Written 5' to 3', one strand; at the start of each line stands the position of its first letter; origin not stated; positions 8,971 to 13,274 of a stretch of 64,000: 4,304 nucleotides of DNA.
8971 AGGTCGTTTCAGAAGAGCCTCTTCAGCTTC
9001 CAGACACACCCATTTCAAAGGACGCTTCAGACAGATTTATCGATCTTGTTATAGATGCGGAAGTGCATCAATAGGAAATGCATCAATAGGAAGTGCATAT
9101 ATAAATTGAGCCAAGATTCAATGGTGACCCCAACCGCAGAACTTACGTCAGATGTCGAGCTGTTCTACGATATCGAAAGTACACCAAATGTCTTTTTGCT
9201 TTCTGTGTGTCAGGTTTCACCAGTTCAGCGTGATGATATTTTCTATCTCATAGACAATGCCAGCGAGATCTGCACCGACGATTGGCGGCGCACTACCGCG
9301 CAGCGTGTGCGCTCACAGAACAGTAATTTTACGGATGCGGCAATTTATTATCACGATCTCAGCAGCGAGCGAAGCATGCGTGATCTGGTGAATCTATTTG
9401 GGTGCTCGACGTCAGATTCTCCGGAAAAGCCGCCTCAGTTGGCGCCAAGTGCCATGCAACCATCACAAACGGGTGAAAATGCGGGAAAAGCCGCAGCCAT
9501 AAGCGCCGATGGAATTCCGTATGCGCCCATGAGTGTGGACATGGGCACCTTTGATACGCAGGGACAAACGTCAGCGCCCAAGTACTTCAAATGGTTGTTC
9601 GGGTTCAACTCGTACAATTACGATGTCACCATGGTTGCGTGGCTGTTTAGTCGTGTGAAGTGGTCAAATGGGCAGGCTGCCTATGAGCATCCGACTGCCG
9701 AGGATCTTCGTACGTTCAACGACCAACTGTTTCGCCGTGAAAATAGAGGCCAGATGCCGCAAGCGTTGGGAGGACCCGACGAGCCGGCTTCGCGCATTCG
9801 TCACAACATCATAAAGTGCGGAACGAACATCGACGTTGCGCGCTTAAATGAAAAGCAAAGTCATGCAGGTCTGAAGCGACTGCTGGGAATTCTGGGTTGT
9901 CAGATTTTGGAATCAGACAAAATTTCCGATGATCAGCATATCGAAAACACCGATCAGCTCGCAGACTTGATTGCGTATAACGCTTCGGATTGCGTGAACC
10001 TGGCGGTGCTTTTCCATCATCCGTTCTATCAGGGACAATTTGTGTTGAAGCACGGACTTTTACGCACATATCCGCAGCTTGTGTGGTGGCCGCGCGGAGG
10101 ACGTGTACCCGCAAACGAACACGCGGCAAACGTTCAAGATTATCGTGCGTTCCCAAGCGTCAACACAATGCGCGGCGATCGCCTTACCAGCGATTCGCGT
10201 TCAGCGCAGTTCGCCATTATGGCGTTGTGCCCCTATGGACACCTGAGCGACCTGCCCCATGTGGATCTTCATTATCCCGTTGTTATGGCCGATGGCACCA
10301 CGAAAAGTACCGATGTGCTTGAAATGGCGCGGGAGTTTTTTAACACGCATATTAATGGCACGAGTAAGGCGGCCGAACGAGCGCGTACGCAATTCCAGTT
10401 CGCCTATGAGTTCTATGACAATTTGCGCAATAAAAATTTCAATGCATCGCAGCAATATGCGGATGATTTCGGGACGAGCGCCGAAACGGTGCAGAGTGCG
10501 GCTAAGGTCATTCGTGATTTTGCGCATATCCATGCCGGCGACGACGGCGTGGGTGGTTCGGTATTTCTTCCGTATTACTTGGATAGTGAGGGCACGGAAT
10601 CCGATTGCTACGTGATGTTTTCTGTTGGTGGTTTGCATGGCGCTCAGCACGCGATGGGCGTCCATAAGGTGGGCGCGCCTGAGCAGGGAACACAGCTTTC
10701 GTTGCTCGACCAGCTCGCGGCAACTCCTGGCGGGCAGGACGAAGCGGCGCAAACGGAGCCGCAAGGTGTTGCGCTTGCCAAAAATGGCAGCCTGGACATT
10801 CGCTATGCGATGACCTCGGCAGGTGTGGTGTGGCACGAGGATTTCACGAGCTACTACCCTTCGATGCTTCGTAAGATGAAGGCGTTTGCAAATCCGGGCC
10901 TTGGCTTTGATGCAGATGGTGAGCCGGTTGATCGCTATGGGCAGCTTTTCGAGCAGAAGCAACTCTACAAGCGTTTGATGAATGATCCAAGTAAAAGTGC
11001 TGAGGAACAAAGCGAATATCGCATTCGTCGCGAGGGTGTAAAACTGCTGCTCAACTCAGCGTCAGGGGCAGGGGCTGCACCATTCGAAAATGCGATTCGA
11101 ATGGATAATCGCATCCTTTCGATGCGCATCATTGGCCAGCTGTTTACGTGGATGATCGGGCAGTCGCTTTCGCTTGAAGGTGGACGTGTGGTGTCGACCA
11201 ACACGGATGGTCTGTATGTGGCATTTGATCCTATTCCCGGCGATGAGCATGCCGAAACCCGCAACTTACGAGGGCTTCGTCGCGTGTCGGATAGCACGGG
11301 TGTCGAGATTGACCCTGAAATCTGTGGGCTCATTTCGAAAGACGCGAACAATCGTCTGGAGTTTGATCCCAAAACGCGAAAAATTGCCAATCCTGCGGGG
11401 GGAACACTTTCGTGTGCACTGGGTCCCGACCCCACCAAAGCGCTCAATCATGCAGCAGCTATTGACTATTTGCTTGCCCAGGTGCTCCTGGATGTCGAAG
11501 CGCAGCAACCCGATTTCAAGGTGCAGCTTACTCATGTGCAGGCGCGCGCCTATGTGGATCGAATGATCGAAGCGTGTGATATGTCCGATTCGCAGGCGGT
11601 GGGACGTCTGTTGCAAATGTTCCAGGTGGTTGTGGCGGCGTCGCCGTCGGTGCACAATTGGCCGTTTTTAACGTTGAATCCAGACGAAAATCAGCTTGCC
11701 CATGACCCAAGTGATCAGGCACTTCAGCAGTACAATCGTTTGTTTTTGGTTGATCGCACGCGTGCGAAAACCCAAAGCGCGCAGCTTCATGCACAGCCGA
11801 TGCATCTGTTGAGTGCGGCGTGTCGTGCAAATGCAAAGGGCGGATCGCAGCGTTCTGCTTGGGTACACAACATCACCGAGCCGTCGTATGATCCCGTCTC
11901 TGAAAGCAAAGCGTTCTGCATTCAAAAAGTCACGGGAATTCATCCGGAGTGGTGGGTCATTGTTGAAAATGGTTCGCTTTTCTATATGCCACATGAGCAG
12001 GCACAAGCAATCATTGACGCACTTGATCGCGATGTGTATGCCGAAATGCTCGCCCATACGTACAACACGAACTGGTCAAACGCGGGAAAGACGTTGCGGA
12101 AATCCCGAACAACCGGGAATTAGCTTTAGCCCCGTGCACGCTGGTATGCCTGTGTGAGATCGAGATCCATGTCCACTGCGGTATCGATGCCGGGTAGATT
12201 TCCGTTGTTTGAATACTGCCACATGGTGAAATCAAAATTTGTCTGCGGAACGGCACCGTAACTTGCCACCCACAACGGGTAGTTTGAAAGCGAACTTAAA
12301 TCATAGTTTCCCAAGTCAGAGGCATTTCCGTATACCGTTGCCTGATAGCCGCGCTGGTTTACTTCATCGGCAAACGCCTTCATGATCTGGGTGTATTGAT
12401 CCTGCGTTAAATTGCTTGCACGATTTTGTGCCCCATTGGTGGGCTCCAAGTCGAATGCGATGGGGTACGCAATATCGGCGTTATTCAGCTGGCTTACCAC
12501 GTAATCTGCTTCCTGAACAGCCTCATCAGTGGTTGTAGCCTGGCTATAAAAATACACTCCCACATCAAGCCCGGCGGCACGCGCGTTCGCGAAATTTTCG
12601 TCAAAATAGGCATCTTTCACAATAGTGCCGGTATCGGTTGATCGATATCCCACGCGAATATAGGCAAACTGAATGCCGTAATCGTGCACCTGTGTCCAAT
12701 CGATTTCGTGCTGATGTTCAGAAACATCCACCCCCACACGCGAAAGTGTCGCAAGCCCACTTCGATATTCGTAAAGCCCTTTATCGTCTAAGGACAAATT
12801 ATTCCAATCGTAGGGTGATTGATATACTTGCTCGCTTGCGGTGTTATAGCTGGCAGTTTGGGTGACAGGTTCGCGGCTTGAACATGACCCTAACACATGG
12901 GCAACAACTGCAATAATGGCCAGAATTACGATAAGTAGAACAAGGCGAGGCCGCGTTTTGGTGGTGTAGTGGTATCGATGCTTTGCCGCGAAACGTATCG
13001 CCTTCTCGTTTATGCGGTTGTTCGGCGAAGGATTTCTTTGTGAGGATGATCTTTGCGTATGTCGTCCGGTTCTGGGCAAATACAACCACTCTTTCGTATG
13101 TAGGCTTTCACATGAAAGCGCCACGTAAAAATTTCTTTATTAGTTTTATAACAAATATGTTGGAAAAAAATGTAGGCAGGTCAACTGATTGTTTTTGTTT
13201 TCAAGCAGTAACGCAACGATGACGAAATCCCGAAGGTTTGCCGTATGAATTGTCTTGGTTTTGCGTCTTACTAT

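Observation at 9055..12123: Orphan ~1000-aa family-B DNA polymerase with KTRK in place of the KxY motif (piPolB-like) and no integrase nearby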

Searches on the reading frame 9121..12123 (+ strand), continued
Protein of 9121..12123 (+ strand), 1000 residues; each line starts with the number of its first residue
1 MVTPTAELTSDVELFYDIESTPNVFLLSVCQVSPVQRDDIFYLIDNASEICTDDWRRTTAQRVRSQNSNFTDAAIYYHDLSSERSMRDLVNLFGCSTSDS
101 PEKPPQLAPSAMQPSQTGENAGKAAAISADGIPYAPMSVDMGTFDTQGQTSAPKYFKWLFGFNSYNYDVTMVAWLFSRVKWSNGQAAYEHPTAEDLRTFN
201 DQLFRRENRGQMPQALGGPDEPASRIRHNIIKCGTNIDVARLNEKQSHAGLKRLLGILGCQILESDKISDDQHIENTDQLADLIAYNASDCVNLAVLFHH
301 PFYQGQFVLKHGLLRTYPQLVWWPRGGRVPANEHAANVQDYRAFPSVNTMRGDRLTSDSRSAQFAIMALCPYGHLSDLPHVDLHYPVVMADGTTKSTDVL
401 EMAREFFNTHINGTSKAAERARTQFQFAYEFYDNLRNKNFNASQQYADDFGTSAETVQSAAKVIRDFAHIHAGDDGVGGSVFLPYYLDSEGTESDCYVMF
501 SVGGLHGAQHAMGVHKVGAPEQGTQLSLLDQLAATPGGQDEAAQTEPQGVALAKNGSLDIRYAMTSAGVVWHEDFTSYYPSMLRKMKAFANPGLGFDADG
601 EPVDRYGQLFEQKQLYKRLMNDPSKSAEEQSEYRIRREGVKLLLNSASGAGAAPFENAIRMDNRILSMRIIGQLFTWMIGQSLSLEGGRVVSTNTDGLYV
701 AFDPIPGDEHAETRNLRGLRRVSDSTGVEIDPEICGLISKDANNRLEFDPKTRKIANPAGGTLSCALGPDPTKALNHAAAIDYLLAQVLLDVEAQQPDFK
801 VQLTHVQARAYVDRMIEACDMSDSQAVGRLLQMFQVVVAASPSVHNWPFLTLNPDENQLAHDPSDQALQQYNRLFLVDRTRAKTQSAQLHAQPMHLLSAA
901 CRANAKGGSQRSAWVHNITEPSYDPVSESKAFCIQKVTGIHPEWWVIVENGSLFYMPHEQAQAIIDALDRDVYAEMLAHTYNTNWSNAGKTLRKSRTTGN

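Call 75: search_protein_representatives(alignment_id=A1)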
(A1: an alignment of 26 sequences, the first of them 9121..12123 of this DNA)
Query: 26 sequences, 983 profile positions. Proteins with E-value up to 0.001 (for the whole library): 591; up to 1e-10: 479; up to 1e-30: 365. The best 150 are listed.
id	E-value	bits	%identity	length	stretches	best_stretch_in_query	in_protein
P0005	0.0e+00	1513.4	-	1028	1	2-979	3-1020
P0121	0.0e+00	1504.8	-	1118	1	1-980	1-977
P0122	0.0e+00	1465.6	-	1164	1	1-976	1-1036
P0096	0.0e+00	1401.0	-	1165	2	501-970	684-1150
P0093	0.0e+00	1390.8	-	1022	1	1-963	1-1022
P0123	0.0e+00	1341.0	-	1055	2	428-966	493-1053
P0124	0.0e+00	1339.5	-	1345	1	2-972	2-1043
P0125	0.0e+00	1336.1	-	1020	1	1-967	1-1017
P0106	0.0e+00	1335.3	-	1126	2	489-973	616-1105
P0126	0.0e+00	1315.1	-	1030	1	1-966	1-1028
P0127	0.0e+00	1304.9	-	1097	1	1-964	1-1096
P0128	0.0e+00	1298.5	-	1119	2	479-964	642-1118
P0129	0.0e+00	1284.6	-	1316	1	3-968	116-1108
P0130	0.0e+00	1272.2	-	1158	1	1-969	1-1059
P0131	0.0e+00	1271.0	-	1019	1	1-972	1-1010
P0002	0.0e+00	1153.5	-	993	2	3-500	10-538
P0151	0.0e+00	1119.0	-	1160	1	1-972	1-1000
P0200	2.6e-281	952.2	-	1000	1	3-964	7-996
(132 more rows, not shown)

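Call 90: list_cluster_members(proteins=[P0023, P0031, P0085, P0099, P0119, P0120, P0016, P0020, P0110, window:9121-12120:+])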
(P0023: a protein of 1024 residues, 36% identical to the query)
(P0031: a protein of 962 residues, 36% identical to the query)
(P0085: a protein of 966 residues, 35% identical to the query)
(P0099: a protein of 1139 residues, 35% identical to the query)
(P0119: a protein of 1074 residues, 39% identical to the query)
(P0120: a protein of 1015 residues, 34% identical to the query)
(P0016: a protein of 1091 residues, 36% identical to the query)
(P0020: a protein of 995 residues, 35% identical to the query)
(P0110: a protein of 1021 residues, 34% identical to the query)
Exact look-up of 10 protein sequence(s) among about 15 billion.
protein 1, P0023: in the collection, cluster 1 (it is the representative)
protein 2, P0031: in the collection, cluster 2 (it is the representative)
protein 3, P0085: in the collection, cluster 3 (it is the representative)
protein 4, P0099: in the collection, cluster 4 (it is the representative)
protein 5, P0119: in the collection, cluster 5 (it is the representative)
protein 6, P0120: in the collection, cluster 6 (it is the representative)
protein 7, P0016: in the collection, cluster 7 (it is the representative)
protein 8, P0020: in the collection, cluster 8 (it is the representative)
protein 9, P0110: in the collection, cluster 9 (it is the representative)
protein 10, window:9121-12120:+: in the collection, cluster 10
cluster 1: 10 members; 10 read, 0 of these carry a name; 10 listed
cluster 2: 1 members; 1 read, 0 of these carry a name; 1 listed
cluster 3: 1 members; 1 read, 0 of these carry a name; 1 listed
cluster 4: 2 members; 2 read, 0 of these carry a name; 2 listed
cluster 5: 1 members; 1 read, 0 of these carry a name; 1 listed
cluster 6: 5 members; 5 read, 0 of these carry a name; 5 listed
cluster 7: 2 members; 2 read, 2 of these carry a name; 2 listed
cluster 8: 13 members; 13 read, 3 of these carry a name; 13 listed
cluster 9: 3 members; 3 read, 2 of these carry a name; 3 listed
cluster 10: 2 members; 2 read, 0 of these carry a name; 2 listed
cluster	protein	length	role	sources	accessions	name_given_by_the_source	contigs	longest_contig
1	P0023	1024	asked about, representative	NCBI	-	-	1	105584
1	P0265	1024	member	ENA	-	-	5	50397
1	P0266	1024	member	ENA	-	-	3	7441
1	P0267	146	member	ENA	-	-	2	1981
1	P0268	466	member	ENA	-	-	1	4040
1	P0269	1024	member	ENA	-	-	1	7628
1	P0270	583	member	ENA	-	-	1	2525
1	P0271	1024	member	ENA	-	-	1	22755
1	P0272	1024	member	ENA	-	-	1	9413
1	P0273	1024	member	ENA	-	-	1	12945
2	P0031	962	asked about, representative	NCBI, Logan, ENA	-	-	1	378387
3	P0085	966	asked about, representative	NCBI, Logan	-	-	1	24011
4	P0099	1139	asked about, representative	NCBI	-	-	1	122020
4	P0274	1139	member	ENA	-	-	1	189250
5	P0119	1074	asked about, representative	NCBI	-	-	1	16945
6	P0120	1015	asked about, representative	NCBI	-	-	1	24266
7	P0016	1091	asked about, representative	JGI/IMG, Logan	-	hypothetical protein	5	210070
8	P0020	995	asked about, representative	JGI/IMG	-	hypothetical protein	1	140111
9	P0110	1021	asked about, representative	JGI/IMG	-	hypothetical protein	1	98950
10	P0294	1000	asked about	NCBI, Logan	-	-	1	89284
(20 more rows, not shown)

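Call 94: search_protein_families(library=pfam, proteins=[L048:1656-2603:-, L048:2838-5567:+, L048:5239-6411:+, L048:6888-8111:-, L048:8214-9461:-, L048:12938-13468:+, L048:13470-14072:+, L048:14072-14581:+, L048:14741-16564:+, L048:18910-19782:+], max_evalue=0.00001)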
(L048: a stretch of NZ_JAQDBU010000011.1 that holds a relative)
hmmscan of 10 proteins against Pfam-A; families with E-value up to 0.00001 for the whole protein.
L048:1656-2603:- (315 aa): 1 family
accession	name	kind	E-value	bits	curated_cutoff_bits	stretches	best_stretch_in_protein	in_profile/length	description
PF00933.27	Glyco_hydro_3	-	1e-41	143.9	27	1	4-309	2-316/316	Glycosyl hydrolase family 3 N terminal domain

L048:2838-5567:+ (909 aa): 2 families
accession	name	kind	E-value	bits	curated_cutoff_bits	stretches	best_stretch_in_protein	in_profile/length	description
PF07745.19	Glyco_hydro_53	-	1.7e-83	280.9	24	1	520-870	1-323/340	Glycosyl hydrolase family 53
PF00150.24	Cellulase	-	1e-06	28.9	23.5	1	544-768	22-182/272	Cellulase (glycosyl hydrolase family 5)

L048:5239-6411:+ (390 aa): 0 families

L048:6888-8111:- (407 aa): 1 family
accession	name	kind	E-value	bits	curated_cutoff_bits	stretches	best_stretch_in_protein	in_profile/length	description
PF03217.20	SlpA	-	2.5e-37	127.3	23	4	340-402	1-61/63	Surface layer protein A domain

L048:8214-9461:- (415 aa): 1 family
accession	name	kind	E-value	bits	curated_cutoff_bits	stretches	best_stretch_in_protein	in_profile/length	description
PF03217.20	SlpA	-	1.2e-35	121.9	23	4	348-410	1-61/63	Surface layer protein A domain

L048:12938-13468:+ (176 aa): 1 family
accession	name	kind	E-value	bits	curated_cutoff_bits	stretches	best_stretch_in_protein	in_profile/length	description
PF00156.33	Pribosyltran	-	6.9e-25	87.6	26.3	1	3-151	3-144/158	Phosphoribosyl transferase domain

L048:13470-14072:+ (200 aa): 5 families
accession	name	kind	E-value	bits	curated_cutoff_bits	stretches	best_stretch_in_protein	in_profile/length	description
PF05175.20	MTS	-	4.3e-48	163.6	23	1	28-196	2-170/170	Methyltransferase small domain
PF13649.12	Methyltransf_25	-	1.1e-10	42.5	27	1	63-157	1-97/97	Methyltransferase domain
PF13847.12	Methyltransf_31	-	2.6e-08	34.1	27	1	60-165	4-113/145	Methyltransferase domain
PF08242.18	Methyltransf_12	-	6.2e-07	30.5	30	1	64-159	1-98/98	Methyltransferase domain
PF06325.19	PrmA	-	1.8e-06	28.1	22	1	52-159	154-256/296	Ribosomal protein L11 methyltransferase (PrmA)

L048:14072-14581:+ (169 aa): 3 families
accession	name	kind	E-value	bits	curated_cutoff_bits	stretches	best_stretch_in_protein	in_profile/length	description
PF14437.12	MafB19-deam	-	4.8e-45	153.4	27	1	6-153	2-142/142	MafB19-like deaminase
PF00383.29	dCMP_cyt_deam_1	-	8.5e-32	109.5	25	1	5-105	2-101/102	Cytidine and deoxycytidylate deaminase zinc-binding region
PF14439.12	Bd3614-deam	-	4e-07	30.5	38.5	1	22-108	3-92/113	Bd3614-like deaminase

L048:14741-16564:+ (607 aa): 6 families
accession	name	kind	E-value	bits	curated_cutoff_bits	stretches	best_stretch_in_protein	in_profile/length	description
PF13177.12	DNA_pol3_delta2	-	1.8e-47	161.8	27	1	20-178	1-160/161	DNA polymerase III, delta subunit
PF22608.2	DNAX_ATPase_lid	-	2.7e-16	59.5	27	1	184-226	3-45/49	DNA polymerase III clamp loader subunit, ATPase lid domain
PF00004.35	AAA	-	1.3e-12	48.7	21.2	1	42-173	2-126/131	ATPase family associated with various cellular activities (AAA)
PF13604.12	AAA_30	-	4.5e-07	30.2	27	1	41-160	21-129/191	AAA domain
PF05496.18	RuvB_N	-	7.7e-07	29.4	27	0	11-68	2-63/159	Holliday junction DNA helicase RuvB P-loop domain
PF06068.19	TIP49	-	2.1e-06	27.6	23.8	0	122-157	277-311/347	TIP49 P-loop domain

L048:18910-19782:+ (290 aa): 1 family
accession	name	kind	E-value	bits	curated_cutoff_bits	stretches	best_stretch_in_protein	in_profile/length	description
PF13177.12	DNA_pol3_delta2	-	3.4e-43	147.9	27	1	13-165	7-159/161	DNA polymerase III, delta subunit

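Call 104: search_protein_families(library=padloc, proteins=[window:9121-12120:+], max_evalue=0.01)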
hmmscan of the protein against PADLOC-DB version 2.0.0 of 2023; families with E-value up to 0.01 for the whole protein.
window:9121-12120:+ (1000 aa): 0 families

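Call 111: search_protein_families(library=phrogs, proteins=[L119:6518-8302:+, L025:14575-15594:+, L016:17796-18836:+, L033:9306-9935:+, L013:14061-14759:+, L071:15186-15506:+, L105:14173-15957:+], max_evalue=0.001)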
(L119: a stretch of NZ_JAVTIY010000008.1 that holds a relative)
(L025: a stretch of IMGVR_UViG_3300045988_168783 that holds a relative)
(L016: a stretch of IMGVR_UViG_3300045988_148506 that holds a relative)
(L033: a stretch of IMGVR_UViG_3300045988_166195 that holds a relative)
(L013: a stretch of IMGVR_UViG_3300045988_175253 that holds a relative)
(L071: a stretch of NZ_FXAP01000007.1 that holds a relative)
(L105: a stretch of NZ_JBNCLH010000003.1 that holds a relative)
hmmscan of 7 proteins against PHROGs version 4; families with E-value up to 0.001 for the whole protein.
L119:6518-8302:+ (594 aa): 11 families
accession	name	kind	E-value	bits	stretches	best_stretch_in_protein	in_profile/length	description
phrog_864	-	DNA, RNA and nucleotide metabolism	4.9e-77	261.3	1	150-529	235-614/1064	DNA primase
phrog_7601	-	unknown function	1.8e-41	143.4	1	264-512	2-251/289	-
phrog_1829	-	DNA, RNA and nucleotide metabolism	2.2e-36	126.3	1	194-496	425-719/772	DNA primase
phrog_1156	-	DNA, RNA and nucleotide metabolism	3.1e-26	93.2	1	195-492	479-781/855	DNA primase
phrog_6088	-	DNA, RNA and nucleotide metabolism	2.9e-22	79.9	1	196-497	429-727/772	DNA primase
phrog_12939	-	DNA, RNA and nucleotide metabolism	1.4e-19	72.1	1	197-376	132-305/368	DNA primase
phrog_2478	-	DNA, RNA and nucleotide metabolism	2.4e-14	53.4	1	199-473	508-778/854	DNA polymerase/primase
phrog_16213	-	DNA, RNA and nucleotide metabolism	6.9e-13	48.7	1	151-421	262-534/732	DNA primase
phrog_4210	-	DNA, RNA and nucleotide metabolism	2e-09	36.9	1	228-403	124-298/1304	DNA polymerase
phrog_1883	-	DNA, RNA and nucleotide metabolism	2.3e-06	27.2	1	340-491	553-708/756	DNA helicase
phrog_16950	-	DNA, RNA and nucleotide metabolism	0.00024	20.1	1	196-419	478-705/843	DNA primase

L025:14575-15594:+ (339 aa): 0 families

L016:17796-18836:+ (346 aa): 0 families

L033:9306-9935:+ (209 aa): 0 families

L013:14061-14759:+ (232 aa): 0 families

L071:15186-15506:+ (106 aa): 3 families
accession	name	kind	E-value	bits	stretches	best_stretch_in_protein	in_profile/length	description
phrog_93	-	DNA, RNA and nucleotide metabolism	5.6e-25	89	1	2-96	349-445/613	endonuclease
phrog_824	-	unknown function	0.00058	20.8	1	29-101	108-183/265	-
phrog_5702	-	DNA, RNA and nucleotide metabolism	0.00096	20.1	0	33-92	5-66/70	Holliday junction resolvase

L105:14173-15957:+ (594 aa): 7 families
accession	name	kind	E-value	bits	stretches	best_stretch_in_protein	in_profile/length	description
phrog_62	-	DNA, RNA and nucleotide metabolism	2.5e-116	391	1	9-575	691-1144/1881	DNA helicase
phrog_11354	-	unknown function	3.9e-32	111.4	1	469-569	10-110/116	-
phrog_16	-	DNA, RNA and nucleotide metabolism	1.2e-11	44.5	1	10-215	268-420/986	DNA helicase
phrog_23807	-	unknown function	1.1e-08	34.3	1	486-590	590-692/1053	-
phrog_29996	-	unknown function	1.3e-08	34.2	0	486-557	1087-1157/1189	-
phrog_11801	-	other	6.7e-05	21.2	1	490-563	1418-1492/2269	DNA methyltransferase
phrog_1685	-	unknown function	0.00023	19.5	1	469-556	1454-1541/2278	-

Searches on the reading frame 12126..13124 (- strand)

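Call 12: search_protein_families(library=pfam, proteins=[window:12126-13124:-], max_evalue=0.001)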
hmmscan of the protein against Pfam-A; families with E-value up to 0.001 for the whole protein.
window:12126-13124:- (332 aa): 1 family
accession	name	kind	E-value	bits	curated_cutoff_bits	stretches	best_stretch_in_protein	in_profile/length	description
PF01183.26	Glyco_hydro_25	-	1.3e-34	120.5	27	1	132-313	1-180/180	Glycosyl hydrolases family 25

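Call 104: search_protein_families(library=padloc, proteins=[window:12129-13124:-], max_evalue=0.01)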
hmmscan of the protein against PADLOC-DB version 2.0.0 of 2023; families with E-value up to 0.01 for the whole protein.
window:12129-13124:- (332 aa): 0 families
